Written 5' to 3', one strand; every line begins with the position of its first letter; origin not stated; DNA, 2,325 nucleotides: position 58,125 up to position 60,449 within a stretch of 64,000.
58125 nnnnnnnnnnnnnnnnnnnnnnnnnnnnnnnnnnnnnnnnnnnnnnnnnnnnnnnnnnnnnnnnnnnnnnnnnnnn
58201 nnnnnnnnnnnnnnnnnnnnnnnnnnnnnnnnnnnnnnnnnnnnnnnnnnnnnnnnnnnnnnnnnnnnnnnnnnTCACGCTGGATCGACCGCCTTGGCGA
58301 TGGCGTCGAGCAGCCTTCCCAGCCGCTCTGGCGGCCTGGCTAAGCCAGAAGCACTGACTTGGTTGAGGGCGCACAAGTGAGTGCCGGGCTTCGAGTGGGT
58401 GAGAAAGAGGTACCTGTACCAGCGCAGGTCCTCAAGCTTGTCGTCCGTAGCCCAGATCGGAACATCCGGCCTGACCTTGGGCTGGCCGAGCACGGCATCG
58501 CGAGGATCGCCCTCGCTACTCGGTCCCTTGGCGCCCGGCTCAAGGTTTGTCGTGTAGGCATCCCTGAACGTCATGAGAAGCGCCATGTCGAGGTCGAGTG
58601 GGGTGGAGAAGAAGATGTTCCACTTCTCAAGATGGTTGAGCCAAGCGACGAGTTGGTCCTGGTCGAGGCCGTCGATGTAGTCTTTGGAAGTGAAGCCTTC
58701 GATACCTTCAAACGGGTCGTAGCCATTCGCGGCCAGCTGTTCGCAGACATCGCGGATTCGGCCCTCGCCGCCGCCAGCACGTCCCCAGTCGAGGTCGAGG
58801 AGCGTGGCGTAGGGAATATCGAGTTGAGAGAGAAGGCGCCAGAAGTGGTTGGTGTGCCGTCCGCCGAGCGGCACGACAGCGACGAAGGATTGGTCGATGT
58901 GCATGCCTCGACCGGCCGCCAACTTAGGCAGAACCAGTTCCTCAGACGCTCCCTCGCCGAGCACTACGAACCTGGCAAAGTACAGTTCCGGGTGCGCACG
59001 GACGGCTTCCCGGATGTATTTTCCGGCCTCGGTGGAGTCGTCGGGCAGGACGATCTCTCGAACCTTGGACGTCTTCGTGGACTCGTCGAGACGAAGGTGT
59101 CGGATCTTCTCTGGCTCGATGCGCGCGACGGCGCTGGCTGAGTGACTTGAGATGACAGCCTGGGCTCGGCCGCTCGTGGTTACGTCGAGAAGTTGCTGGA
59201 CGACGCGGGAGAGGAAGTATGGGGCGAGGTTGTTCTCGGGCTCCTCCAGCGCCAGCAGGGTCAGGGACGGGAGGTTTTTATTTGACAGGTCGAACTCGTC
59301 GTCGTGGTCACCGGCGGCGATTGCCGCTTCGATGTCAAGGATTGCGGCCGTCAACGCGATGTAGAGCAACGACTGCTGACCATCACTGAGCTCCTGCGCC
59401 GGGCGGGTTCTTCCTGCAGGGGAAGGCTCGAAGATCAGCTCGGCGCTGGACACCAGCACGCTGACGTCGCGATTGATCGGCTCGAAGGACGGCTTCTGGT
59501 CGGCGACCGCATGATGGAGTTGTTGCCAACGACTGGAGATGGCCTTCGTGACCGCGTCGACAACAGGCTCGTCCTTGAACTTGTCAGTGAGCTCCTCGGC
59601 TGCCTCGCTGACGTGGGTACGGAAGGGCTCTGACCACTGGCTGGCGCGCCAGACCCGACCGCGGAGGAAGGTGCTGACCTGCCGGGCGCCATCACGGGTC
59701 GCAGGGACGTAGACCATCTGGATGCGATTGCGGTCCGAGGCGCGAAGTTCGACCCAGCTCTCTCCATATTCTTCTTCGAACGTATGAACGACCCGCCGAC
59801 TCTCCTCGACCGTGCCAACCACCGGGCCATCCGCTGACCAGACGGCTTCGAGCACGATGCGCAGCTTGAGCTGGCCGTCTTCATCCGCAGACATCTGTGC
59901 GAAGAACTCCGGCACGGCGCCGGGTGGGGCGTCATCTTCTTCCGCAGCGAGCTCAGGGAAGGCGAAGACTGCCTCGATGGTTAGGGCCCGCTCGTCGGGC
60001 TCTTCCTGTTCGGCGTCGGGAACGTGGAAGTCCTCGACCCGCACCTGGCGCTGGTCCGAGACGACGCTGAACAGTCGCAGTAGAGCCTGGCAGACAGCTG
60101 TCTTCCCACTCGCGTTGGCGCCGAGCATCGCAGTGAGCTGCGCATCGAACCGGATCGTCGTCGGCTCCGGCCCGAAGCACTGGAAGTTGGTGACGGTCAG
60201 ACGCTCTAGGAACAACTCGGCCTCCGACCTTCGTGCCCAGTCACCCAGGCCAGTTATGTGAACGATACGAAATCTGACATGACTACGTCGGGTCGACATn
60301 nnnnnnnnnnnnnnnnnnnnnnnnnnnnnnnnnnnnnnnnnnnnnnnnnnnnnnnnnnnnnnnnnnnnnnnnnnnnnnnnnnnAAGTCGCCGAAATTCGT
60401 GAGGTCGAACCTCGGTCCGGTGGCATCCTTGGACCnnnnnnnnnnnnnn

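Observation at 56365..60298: Gabija-like defence pair (OLD-family ATPase-TOPRIM plus UvrD-like helicase) carried as cargo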

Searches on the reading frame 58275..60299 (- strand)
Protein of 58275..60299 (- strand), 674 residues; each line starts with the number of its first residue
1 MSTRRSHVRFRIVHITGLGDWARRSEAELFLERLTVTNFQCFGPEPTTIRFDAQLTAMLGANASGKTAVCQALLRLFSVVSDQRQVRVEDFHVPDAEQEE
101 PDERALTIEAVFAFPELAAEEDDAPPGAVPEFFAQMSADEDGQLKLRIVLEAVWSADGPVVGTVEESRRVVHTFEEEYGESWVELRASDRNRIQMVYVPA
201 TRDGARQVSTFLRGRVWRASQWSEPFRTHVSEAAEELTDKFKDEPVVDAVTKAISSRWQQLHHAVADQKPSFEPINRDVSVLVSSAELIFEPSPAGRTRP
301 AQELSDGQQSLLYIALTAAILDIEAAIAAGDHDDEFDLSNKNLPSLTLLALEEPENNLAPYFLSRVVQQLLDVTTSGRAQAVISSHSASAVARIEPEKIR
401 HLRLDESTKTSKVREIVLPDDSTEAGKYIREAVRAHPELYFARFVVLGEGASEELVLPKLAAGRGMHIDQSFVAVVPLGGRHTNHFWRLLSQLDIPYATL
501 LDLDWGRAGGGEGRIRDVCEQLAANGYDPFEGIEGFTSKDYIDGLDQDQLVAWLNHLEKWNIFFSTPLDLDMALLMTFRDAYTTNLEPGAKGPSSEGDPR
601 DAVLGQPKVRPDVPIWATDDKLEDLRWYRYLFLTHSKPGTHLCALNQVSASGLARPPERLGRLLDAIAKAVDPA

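Call 5: search_protein_families(library=padloc, proteins=[window:58275-60299:-], max_evalue=0.01)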
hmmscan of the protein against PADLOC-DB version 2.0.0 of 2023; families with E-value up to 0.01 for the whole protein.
window:58275-60299:- (674 aa): 94 families (the best 25 are shown)
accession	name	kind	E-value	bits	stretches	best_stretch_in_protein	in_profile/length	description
PDLC00090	GajA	-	1.2e-223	742.6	1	31-671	3-654/659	AAA ATPase domain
PDLC00097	GajA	-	2.4e-143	477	1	31-669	3-633/640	AAA ATPase domain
PDLC00061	GajA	-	5e-130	433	1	31-672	3-647/652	AAA ATPase domain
PDLC00074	GajA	-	1.1e-121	405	2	235-596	2-374/480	AAA ATPase domain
PDLC00089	GajA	-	6.1e-91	303.1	1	375-670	3-305/311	AAA ATPase domain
PDLC00096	GajA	-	7.8e-38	128.6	1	30-504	2-455/630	AAA ATPase domain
PDLC00070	GajA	-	9.6e-38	128.2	1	31-523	3-471/596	AAA ATPase domain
PDLC00091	GajA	-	2.2e-30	104.1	1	30-494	2-450/627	AAA ATPase domain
PDLC00071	GajA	-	3.8e-27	93.3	2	29-287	1-238/588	AAA ATPase domain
PDLC00099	GajA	-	4.9e-27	93.2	1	30-495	2-445/626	AAA ATPase domain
PDLC00080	GajA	-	9.2e-26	88.7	1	29-496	1-444/622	AAA ATPase domain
PDLC00069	GajA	-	1.3e-25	87.9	2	229-496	231-489/687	AAA ATPase domain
PDLC00093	GajA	-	8.6e-25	85.5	2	279-505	319-557/736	AAA ATPase domain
PDLC00067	GajA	-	1.6e-24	84.4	1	32-503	6-459/604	AAA ATPase domain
PDLC00064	GajA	-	2.6e-24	84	1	224-527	26-321/464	AAA ATPase domain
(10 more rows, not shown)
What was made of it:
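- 58275..60215 (-): gajA: class 2 OLD-family nuclease (N-terminal ABC ATPase plus C-terminal TOPRIM and helical domain), 646 aa, TTG start. PADLOC GajA PDLC00090 E=1.2e-223, profile positions 3-654 of 659 (call 5).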

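Call 6: search_protein_families(library=pfam, proteins=[window:58275-60299:-], max_evalue=0.01)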
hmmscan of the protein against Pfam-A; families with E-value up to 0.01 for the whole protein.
window:58275-60299:- (674 aa): 7 families
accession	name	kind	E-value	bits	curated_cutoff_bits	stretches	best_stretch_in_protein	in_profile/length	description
PF13304.12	AAA_21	-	6.9e-21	76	27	1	55-390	1-302/304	AAA domain, putative AbiEii toxin, Type IV TA system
PF20469.4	OLD-like_TOPRIM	-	3.2e-15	56.8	23.2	1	441-504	2-67/67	Overcoming lysogenization defect protein-like, TOPRIM domain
PF13175.12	AAA_15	-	4.8e-14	53.2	32.1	2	31-89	3-55/374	AAA ATPase domain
PF02463.25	SMC_N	-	2.1e-09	37.6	40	1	30-324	1-157/220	RecF/RecN/SMC N terminal domain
PF11398.14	DUF2813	-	5.2e-08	33.1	21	1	30-125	2-91/372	Protein of unknown function (DUF2813)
PF13476.12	AAA_23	-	6e-06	27.5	27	1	33-74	1-40/201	AAA domain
PF00005.33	ABC_tran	-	0.00041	21.4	25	0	54-139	12-80/137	ABC transporter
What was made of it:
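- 58275..60215 (-): Pfam AAA_21 plus OLD-like_TOPRIM (call 6).
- On Gabija / class 2 OLD system: Pfam AAA_21 76 bits (call 6). Pfam OLD-like_TOPRIM E=3.2e-15 (call 6).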

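Call 7: search_solved_structures(query=window:58275-60215:-, max_evalue=0.001, show_alignments=2)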
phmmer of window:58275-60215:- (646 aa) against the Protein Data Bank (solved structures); distinct sequences matched with E-value up to 0.001: 3.
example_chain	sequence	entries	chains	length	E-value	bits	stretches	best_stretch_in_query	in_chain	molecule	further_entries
8ee4_A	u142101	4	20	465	0.00012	24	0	2-50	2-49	PtuA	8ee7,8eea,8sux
6p74_A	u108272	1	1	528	0.00015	23.6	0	318-476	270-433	Putative ATP-dependent endonuclease of the OLD family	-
6nk8_A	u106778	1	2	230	0.00099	20.9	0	408-476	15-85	Class 2 OLD family nuclease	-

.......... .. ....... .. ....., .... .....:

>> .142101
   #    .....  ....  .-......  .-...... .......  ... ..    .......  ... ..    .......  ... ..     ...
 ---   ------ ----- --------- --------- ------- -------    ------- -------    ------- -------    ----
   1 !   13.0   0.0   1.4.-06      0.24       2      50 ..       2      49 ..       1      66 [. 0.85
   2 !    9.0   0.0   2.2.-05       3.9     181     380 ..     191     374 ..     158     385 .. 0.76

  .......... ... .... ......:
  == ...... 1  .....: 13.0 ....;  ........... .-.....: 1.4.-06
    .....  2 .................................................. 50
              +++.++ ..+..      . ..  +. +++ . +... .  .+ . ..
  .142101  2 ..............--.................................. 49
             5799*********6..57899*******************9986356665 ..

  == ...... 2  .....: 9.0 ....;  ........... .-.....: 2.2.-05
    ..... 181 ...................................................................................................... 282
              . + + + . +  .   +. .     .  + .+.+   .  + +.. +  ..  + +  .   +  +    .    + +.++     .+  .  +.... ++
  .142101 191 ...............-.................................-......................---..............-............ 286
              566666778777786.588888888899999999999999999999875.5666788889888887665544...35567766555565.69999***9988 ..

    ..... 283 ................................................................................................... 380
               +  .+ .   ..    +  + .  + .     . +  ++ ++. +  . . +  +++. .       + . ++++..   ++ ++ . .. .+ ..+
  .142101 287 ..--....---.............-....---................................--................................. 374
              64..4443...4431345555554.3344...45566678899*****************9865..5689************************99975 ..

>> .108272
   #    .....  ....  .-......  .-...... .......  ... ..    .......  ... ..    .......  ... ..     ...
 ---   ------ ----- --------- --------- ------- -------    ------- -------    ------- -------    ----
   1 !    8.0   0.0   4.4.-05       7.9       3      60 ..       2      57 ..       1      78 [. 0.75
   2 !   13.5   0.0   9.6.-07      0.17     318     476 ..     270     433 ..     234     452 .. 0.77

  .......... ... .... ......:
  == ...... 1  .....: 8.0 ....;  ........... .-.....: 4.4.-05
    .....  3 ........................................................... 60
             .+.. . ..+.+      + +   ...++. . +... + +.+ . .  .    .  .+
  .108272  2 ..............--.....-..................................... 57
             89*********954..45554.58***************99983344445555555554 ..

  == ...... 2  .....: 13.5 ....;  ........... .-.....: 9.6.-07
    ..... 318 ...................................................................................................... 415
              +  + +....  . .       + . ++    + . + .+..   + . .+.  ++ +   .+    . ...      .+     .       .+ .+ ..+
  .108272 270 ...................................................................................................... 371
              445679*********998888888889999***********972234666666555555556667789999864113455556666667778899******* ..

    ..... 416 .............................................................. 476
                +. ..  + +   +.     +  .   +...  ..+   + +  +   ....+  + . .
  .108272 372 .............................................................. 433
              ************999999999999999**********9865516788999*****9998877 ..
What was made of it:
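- A single-sequence search does not reach BcGajA at E<1e-3 (call 7).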

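Call 9: search_protein_families(library=ncbifam, proteins=[window:58275-60215:-], max_evalue=0.01)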
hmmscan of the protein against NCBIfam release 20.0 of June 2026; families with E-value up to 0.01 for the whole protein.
window:58275-60215:- (646 aa): 6 families
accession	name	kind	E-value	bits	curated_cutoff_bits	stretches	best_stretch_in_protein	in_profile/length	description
NF041760.1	PtuA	equivalog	9e-11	41.3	500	1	2-53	51-100/524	retron Ec78 anti-phage system effector ATPase PtuA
NF047739.1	antiphage_MADS3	equivalog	1.1e-06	28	420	1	319-383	338-399/427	methylation-associated defense system AAA family ATPase MAD3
TIGR02169.1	SMC_prok_A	equivalog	8.4e-05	20.4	729.4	1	2-60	1-57/1165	chromosome segregation protein SMC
TIGR00611.2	recf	equivalog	0.00025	20.3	172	1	3-48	1-44/339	DNA replication/repair protein RecF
TIGR02168.1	SMC_prok_B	equivalog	0.0078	14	567.35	0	2-45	1-43/1181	chromosome segregation protein SMC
NF002244.0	PRK01156.1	equivalog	0.0089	14.1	847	0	1-63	1-59/895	DNA double-strand break repair ATPase Rad50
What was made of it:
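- The ATPase part gives weaker PADLOC or NCBIfam hits to AriA (2.7e-21), P2 Old (3.1e-19) and PtuA (calls 5, 9).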

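Call 12: find_homologous_proteins(query=window:58275-60215:-, max_evalue=0.00001)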
Query window:58275-60215:- (646 aa): 4931 proteins with E <= 0.00001 among 8000 candidates; the best 120 are listed.
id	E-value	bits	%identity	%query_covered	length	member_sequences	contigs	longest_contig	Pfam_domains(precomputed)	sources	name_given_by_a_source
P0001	0.0e+0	1459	100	100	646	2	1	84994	PF20469.5,PF11398.15,PF13175.13,PF13476.13,PF02463.26,PF13304.13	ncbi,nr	ncbi:MAG: AAA family ATPase [Actinomycetia bacterium]|nr:AAA family ATPase [Actinomycetes bacterium]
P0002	0.0e+0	1100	76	100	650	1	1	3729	PF20469.5,PF11398.15,PF13175.13,PF02463.26,PF13304.13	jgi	jgi:putative ATP-dependent endonuclease of the OLD family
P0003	0.0e+0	1097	74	100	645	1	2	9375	PF20469.5,PF11398.15,PF13175.13,PF13304.13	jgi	jgi:predicted ATP-dependent endonuclease of OLD family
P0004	0.0e+0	1097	76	100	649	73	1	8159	PF20469.5,PF11398.15,PF13175.13,PF13476.13,PF02463.26,PF13304.13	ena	-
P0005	0.0e+0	1097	75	100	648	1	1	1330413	PF20469.5,PF11398.15,PF13175.13,PF13476.13,PF02463.26,PF13304.13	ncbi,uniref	ncbi:AAA family ATPase [Kribbella sp. NPDC049584]|uniref:ATP-dependent nuclease n=1 Tax=Kribbella sp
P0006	0.0e+0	1096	74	100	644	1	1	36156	PF20469.5,PF11398.15,PF13175.13,PF13476.13,PF02463.26,PF13304.13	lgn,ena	-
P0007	0.0e+0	1087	74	100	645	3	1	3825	PF20469.5,PF11398.15,PF00005.34,PF13175.13,PF13476.13,PF02463.26,PF13304.13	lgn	-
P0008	0.0e+0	1085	75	100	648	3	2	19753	PF20469.5,PF11398.15,PF13175.13,PF02463.26,PF13304.13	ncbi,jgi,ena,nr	ncbi:MAG TPA: AAA family ATPase [Actinomycetales bacterium]|nr:AAA family ATPase [Actinomycetales ba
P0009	0.0e+0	1080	74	100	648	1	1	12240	PF20469.5,PF11398.15,PF13175.13,PF02463.26,PF13304.13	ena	-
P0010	0.0e+0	1074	73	100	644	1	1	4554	PF20469.5,PF11398.15,PF13175.13,PF13476.13,PF02463.26,PF13304.13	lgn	-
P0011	0.0e+0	1072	74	100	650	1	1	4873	PF20469.5,PF11398.15,PF13175.13,PF02463.26,PF13304.13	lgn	-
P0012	0.0e+0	1071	73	100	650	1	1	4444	PF20469.5,PF11398.15,PF13175.13,PF02463.26,PF13304.13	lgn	-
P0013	0.0e+0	1070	73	100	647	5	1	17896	PF20469.5,PF11398.15,PF13175.13,PF02463.26,PF13304.13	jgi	jgi:putative ATP-dependent endonuclease of OLD family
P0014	0.0e+0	1070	73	100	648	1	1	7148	PF20469.5,PF11398.15,PF13175.13,PF13476.13,PF02463.26,PF13304.13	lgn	-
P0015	0.0e+0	1069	73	100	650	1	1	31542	PF20469.5,PF11398.15,PF13175.13,PF13476.13,PF02463.26,PF13304.13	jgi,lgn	jgi:predicted ATP-dependent endonuclease of OLD family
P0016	0.0e+0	1068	74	100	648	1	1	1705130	PF20469.5,PF11398.15,PF13175.13,PF13476.13,PF02463.26,PF13304.13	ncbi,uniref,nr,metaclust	ncbi:ATP-dependent nuclease [Candidatus Blastococcus massiliensis]|uniref:ATP-dependent nuclease n=1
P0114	4.7e-236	803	55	99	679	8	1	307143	PF20469.5,PF11398.15,PF13175.13,PF13476.13,PF02463.26,PF13304.13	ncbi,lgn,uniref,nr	ncbi:ATP-dependent nuclease [Mycobacteroides abscessus]|uniref:ATP-dependent nuclease n=1 Tax=Mycoba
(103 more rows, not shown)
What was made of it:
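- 58275..60215 (-): Identical to the NCBI protein P0001 (call 12).
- Checked: That start gives the 646-aa protein that NCBI annotates (P0001, 100% identical, call 12).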

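Call 13: find_encoding_contigs(protein=P0001, flank=10000, max_places=3)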
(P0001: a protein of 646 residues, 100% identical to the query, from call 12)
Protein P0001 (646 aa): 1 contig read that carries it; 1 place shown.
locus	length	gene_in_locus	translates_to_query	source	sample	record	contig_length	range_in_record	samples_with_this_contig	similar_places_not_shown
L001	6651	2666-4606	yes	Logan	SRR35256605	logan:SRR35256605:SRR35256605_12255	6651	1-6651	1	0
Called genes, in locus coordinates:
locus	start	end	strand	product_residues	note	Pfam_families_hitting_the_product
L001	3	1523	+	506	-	?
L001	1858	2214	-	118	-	-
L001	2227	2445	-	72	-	-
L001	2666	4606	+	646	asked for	PF02463:SMC_N, PF11398:DUF2813 (weak), PF13175:AAA_15, PF13476:AAA_23 (weak), PF13304:AAA_21, PF20469:OLD-like_TOPRIM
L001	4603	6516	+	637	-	PF00580:UvrD-helicase, PF13245:AAA_19, PF13361:UvrD_C, PF13538:UvrD_C_2 (weak)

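Call 14: find_encoding_contigs(protein=P0114, flank=8000, max_places=4)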
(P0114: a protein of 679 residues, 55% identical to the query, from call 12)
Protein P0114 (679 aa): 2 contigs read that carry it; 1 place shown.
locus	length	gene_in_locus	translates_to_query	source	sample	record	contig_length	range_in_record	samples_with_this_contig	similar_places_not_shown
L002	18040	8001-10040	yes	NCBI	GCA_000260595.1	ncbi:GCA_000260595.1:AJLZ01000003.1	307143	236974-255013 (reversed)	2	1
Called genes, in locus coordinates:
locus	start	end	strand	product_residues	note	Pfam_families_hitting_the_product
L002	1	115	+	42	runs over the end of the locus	-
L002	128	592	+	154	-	PF21291:CYNS_N, PF02560:Cyanate_lyase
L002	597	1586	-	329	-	-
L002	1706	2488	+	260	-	PF09167:DUF1942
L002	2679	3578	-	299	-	-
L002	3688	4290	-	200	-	PF00440:TetR_N, PF18556:TetR_C_35 (faint)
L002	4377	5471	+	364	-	PF09995:MPAB_Lcp_cat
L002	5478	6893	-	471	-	PF00756:Esterase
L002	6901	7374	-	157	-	PF12802:MarR_2, PF01047:MarR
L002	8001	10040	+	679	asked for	PF02463:SMC_N, PF11398:DUF2813 (faint), PF13175:AAA_15, PF13476:AAA_23 (weak), PF13304:AAA_21, PF20469:OLD-like_TOPRIM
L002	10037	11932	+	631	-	PF00580:UvrD-helicase, PF13245:AAA_19, PF13361:UvrD_C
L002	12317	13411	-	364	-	PF14280:DUF4365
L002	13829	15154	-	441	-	PF01555:N6_N4_Mtase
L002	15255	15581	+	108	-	-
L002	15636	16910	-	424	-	PF10117:McrBC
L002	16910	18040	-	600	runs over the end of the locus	PF13191:AAA_16 (faint), PF07728:AAA_5, PF28529:McrB_lid (weak)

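Call 15: find_encoding_contigs(protein=P0016, flank=8000, max_places=2)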
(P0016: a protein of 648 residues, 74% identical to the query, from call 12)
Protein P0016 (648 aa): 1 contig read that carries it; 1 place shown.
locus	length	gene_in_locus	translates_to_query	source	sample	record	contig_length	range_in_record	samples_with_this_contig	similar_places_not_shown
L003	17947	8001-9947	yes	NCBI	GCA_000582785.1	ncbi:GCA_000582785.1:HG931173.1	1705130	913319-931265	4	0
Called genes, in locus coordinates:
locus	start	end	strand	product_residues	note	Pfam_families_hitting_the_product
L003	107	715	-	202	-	-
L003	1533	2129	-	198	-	PF18753:Nmad2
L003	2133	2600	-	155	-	PF08937:ThsB_TIR, PF13676:TIR_2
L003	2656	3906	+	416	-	-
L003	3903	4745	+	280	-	PF18163:LD_cluster2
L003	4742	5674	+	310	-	PF18722:MazG_C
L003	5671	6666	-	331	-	PF18723:HMUDK_hel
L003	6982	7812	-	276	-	-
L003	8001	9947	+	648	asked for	PF02463:SMC_N (weak), PF11398:DUF2813 (weak), PF13175:AAA_15 (weak), PF13476:AAA_23 (weak), PF13304:AAA_21, PF20469:OLD-like_TOPRIM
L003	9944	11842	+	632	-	PF00580:UvrD-helicase, PF13245:AAA_19, PF13361:UvrD_C, PF13538:UvrD_C_2 (weak)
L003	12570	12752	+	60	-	-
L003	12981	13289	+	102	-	PF12728:HTH_17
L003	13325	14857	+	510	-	PF14659:Phage_int_SAM_3, PF00589:Phage_integrase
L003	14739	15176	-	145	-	PF00903:Glyoxalase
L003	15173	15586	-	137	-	PF00165:HTH_AraC, PF12833:HTH_18, PF00165:HTH_AraC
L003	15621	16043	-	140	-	PF01551:Peptidase_M23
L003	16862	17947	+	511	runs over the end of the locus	PF01232:Mannitol_dh, PF08125:Mannitol_dh_C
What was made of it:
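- Homologous pairs sit in defence islands, next to McrBC, a methyltransferase and DUF4365 in M. abscessus, and next to a ThsB-type TIR protein and an integrase in Blastococcus (calls 14, 15).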

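Call 28: search_solved_structures(query=A1, max_evalue=0.01, show_alignments=0)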
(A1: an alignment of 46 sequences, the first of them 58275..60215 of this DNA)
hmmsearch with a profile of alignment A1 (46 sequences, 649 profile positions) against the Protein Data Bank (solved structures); distinct sequences matched with E-value up to 0.01: 42.
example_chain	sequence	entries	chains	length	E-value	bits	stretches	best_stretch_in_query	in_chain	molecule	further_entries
6p74_A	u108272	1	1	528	4.4e-10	41.8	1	320-477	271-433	Putative ATP-dependent endonuclease of the OLD family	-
9vh1_D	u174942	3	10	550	6e-09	38.1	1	2-50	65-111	Retron Ec78 probable ATPase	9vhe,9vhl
6nk8_A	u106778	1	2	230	2.3e-08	36.1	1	409-477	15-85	Class 2 OLD family nuclease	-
9kjx_B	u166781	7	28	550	4.3e-08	35.2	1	2-50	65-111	AAA family ATPase | Retron I-A effector PtuA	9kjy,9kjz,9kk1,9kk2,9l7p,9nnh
1xew_X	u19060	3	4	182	7.3e-08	34.5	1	2-74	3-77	SMC protein | Chromosome segregation protein smc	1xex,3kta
6njv_A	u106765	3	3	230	1e-07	34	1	410-477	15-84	Xcc_CTR_I | Xcc_ctr_pt | Xcc_ctr_Hg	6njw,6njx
9u9y_A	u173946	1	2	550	1.1e-07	33.9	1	2-50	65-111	AAA family ATPase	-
9vkz_A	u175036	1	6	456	1.1e-07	33.9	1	2-50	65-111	Retron Ec78 probable ATPase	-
4i99_A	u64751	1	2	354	2.1e-07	32.9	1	2-74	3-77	Chromosome partition protein Smc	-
9nnb_C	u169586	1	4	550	2.4e-07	32.8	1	2-50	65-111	Retron I-A effector PtuA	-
8ee4_A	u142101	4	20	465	2.5e-07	32.7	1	1-50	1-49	PtuA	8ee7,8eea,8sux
5xns_A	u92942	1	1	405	2.7e-07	32.6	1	2-74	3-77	Chromosome partition protein Smc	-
8wy4_A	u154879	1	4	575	3.3e-07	32.3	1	319-531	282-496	Endonuclease GajA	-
8jq9_B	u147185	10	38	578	3.4e-07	32.3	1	319-531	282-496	Endonuclease GajA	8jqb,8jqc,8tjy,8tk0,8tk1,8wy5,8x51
8j4t_A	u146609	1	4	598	3.8e-07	32.1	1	319-531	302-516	Endonuclease GajA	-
8sm3_A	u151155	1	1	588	5.5e-07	31.6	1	319-531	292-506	Endonuclease GajA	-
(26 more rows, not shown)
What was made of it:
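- The profile E-value to class 1 Thermus OLD (4.4e-10) is slightly better than to BcGajA (call 28).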
